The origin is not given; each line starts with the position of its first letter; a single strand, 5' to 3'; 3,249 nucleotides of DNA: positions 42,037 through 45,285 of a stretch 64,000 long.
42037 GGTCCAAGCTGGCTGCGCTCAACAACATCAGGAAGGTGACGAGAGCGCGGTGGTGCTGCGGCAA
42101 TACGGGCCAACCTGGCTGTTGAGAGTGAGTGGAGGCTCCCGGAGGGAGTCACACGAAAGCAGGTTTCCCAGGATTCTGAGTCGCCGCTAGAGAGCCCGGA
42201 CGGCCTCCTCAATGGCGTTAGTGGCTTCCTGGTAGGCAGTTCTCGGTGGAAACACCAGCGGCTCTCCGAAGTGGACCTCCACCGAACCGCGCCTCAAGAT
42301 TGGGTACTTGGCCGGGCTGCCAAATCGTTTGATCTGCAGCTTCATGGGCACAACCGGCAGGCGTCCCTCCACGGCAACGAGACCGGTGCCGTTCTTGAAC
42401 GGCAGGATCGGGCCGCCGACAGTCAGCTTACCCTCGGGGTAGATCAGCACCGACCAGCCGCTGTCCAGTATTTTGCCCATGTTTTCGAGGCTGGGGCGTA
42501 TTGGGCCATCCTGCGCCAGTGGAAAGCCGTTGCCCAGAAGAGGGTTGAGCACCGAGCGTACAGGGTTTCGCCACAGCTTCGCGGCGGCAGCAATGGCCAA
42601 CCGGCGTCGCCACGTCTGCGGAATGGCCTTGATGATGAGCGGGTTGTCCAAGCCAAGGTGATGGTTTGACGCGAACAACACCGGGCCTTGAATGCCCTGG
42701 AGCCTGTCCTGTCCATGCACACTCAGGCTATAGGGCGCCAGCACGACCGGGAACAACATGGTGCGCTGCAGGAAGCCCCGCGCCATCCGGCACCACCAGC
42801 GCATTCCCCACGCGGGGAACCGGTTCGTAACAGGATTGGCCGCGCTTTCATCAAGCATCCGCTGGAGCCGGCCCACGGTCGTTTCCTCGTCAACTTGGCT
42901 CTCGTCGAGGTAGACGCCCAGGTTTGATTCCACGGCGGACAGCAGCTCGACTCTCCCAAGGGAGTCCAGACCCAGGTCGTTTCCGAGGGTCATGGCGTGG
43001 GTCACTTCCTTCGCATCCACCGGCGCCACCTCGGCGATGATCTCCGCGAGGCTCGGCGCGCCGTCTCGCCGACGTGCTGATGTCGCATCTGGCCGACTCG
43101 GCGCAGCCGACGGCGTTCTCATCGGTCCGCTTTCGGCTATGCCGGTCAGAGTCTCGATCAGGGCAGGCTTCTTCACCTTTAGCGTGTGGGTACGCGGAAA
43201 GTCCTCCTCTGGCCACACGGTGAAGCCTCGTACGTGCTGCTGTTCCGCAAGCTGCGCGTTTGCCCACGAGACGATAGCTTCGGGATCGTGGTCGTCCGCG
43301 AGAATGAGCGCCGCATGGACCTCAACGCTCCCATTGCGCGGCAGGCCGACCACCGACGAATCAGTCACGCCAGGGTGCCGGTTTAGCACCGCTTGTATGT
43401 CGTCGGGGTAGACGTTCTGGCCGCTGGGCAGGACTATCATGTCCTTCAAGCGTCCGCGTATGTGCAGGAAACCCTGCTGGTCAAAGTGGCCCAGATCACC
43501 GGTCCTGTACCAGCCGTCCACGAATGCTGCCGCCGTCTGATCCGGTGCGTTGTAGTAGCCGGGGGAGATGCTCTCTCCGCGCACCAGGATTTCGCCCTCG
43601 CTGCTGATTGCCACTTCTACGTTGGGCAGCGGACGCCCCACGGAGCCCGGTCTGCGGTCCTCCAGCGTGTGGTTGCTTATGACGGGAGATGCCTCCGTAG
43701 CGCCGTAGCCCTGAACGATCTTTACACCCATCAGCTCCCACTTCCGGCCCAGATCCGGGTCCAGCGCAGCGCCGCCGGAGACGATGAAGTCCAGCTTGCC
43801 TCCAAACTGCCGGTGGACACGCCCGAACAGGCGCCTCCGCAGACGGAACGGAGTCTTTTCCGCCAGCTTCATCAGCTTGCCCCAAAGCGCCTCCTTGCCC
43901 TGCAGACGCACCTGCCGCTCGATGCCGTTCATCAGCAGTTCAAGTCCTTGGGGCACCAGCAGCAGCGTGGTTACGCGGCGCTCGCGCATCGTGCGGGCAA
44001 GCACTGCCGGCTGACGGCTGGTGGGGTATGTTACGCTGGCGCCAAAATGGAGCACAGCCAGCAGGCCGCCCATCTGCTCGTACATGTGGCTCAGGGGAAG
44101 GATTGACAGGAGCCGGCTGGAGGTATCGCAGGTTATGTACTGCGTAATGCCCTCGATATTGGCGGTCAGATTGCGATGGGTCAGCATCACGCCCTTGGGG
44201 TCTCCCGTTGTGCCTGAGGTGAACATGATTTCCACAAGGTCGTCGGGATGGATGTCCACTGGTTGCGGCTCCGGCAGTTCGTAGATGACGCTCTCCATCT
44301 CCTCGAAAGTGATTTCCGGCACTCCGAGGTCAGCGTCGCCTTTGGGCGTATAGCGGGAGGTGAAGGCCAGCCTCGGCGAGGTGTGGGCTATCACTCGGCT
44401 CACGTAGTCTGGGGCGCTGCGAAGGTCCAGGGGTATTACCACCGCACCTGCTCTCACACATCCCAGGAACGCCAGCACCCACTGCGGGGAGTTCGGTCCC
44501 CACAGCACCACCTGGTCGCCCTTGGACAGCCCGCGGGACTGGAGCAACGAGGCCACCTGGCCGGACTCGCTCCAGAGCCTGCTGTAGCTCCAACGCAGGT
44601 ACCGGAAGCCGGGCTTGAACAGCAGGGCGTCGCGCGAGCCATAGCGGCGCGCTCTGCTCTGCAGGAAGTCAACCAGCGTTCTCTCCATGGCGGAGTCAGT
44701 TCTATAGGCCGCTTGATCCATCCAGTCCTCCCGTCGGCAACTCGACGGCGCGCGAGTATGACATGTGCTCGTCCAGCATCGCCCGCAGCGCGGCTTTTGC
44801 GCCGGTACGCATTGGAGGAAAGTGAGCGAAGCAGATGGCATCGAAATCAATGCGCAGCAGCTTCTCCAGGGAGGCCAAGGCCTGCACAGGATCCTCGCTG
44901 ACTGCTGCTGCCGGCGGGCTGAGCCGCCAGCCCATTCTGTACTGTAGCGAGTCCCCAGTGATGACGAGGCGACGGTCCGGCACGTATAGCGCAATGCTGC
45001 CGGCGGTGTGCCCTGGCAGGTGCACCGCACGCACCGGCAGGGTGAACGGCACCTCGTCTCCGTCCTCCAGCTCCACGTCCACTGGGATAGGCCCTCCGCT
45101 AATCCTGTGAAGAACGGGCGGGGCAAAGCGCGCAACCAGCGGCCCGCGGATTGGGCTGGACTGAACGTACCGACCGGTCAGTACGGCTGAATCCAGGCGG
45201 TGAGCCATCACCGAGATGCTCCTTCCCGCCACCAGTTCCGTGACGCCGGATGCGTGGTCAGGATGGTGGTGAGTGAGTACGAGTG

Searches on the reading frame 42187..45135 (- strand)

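Call 60: search_protein_families(library=pfam, proteins=[window:42187-45135:-], max_evalue=0.01)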
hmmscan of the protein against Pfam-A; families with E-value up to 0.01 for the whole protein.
window:42187-45135:- (982 aa): 4 families
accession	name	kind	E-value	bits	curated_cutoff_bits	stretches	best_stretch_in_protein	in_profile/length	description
PF00501.34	AMP-binding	-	1.9e-80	270.9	29.9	1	159-528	2-384/384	AMP-binding enzyme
PF01553.26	Acyltransferase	-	5.9e-13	49.2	23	1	805-932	3-130/132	Acyltransferase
PF00550.31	PP-binding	-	1.2e-08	35.5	20.8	1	696-757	3-63/67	Phosphopantetheine attachment site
PF13193.12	AMP-binding_C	-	0.00015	23.1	24.5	1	580-651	2-74/76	AMP-binding enzyme C-terminal domain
